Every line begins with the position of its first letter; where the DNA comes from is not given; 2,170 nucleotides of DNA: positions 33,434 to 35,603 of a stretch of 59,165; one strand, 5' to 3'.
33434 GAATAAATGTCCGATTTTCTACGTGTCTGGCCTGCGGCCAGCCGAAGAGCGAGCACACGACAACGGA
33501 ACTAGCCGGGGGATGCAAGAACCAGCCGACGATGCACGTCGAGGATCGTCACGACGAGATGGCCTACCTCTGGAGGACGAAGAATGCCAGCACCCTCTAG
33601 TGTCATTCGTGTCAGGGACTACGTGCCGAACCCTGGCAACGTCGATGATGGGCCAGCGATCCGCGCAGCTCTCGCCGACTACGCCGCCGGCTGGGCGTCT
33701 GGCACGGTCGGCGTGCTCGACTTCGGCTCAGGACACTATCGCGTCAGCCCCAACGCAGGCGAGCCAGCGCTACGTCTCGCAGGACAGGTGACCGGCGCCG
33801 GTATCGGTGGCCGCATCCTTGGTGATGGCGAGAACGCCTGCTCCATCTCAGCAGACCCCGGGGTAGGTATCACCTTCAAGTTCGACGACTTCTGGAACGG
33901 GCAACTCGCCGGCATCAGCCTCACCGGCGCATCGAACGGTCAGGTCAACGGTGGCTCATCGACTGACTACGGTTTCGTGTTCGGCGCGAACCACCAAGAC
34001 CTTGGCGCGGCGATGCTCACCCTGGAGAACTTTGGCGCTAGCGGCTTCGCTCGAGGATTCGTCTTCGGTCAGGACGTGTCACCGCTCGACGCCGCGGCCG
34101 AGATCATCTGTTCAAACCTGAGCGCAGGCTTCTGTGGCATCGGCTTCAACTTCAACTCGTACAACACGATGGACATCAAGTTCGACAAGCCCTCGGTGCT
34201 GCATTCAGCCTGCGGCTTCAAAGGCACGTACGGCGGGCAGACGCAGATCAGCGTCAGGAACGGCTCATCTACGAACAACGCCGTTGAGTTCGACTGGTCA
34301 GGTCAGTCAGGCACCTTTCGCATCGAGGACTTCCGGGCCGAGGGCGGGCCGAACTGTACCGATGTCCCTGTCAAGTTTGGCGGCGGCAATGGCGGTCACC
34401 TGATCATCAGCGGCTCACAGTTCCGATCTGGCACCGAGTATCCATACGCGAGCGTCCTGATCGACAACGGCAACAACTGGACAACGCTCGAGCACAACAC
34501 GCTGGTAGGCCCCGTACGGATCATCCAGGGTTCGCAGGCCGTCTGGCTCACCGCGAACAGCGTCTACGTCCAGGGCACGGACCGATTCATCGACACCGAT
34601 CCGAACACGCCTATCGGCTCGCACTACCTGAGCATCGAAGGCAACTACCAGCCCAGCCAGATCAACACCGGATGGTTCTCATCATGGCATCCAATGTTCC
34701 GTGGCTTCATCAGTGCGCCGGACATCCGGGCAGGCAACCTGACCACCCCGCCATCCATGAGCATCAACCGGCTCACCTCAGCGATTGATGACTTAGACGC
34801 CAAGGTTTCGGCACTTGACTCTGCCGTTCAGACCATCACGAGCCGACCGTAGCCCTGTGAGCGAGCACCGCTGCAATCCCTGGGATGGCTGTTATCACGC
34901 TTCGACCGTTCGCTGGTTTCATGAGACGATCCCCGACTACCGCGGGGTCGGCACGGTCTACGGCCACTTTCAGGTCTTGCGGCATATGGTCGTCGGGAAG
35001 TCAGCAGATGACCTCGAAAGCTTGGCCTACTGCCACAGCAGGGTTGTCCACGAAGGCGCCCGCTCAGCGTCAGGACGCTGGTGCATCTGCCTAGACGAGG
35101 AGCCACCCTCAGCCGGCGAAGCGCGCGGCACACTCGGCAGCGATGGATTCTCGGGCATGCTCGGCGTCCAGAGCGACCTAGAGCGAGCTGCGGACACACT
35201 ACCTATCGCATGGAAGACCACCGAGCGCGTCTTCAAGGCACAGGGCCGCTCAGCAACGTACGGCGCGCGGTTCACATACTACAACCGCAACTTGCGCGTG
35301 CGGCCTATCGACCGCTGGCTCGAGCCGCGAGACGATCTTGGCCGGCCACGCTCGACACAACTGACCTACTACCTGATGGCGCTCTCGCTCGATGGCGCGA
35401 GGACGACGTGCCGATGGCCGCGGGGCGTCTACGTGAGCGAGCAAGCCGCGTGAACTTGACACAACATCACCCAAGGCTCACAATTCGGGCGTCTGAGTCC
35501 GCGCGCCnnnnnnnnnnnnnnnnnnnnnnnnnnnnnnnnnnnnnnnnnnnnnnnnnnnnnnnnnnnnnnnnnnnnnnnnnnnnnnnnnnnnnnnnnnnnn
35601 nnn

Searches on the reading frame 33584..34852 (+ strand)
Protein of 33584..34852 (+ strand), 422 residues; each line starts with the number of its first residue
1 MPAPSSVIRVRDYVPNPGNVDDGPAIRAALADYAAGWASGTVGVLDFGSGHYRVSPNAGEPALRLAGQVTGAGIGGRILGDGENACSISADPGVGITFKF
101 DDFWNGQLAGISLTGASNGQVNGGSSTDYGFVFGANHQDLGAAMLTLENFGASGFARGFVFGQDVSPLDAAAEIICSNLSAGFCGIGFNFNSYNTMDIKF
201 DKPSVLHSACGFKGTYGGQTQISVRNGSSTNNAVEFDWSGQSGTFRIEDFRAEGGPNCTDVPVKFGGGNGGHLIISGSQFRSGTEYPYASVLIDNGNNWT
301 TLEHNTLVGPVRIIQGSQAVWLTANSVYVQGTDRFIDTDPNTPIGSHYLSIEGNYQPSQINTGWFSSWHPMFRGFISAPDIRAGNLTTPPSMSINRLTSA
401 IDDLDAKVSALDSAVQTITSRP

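Call 26: search_protein_families(library=ncbifam, max_evalue=0.01, proteins=[window:33584-34852:+])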
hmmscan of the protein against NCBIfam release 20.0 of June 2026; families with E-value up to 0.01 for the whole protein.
window:33584-34852:+ (422 aa): 0 families

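Call 33: search_protein_families(library=phrogs, max_evalue=0.001, proteins=[window:33584-34852:+])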
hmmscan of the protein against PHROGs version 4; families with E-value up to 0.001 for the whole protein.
window:33584-34852:+ (422 aa): 0 families

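Call 49: search_protein_families(library=padloc, max_evalue=0.01, proteins=[window:33584-34852:+])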
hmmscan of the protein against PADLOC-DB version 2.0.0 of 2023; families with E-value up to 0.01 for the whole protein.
window:33584-34852:+ (422 aa): 0 families

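Call 91: search_solved_structures(query=window:33584-34852:+, max_evalue=1)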
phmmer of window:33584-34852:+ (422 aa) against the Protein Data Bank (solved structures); distinct sequences matched with E-value up to 1: 0.

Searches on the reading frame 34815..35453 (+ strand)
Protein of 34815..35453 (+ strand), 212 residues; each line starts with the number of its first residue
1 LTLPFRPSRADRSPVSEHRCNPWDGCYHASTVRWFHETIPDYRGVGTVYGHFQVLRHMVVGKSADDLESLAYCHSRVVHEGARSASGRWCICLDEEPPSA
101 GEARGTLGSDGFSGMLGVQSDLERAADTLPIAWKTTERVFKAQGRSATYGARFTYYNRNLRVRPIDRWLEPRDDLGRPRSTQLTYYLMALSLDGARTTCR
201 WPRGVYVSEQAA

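Call 33: search_protein_families(library=phrogs, max_evalue=0.001, proteins=[window:34815-35453:+])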
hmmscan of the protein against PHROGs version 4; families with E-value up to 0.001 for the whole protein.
window:34815-35453:+ (212 aa): 0 families

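Call 92: search_solved_structures(query=window:34815-35453:+, max_evalue=1)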
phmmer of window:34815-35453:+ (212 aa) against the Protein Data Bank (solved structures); distinct sequences matched with E-value up to 1: 1.
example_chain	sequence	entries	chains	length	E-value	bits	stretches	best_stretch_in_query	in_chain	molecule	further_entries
5hcc_D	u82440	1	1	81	0.4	13.7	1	71-107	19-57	Dermacentor andersoni RaCI3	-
